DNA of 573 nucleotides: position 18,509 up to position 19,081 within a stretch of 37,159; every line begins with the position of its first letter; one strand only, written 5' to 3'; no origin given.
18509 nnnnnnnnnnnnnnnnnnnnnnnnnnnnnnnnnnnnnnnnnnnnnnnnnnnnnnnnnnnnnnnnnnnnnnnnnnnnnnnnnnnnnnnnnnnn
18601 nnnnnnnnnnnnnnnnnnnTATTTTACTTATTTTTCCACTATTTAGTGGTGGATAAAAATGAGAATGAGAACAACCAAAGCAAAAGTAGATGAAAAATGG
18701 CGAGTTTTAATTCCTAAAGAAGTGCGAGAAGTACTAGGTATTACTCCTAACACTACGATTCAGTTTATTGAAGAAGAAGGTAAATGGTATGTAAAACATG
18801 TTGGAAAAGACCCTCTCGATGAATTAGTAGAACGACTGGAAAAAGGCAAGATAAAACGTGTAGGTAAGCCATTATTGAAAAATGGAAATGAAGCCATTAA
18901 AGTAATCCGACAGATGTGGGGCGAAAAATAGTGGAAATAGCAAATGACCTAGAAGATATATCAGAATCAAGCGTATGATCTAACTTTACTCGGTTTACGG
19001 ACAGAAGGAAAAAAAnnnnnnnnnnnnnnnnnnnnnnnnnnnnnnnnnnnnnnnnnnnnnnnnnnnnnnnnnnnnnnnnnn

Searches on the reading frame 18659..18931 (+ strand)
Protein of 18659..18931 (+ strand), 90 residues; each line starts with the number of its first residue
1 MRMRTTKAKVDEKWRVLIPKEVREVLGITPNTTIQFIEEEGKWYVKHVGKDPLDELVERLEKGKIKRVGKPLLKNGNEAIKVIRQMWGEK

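Call 43: search_protein_families(library=pfam, proteins=[window:18659-18931:+], max_evalue=0.001)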
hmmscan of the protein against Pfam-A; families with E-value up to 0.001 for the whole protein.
window:18659-18931:+ (90 aa): 1 family
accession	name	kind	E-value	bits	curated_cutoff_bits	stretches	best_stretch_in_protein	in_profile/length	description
PF04014.23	MazE_antitoxin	-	1.2e-05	25.6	24.7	1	8-42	2-37/48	Antidote-toxin recognition MazE, bacterial antitoxin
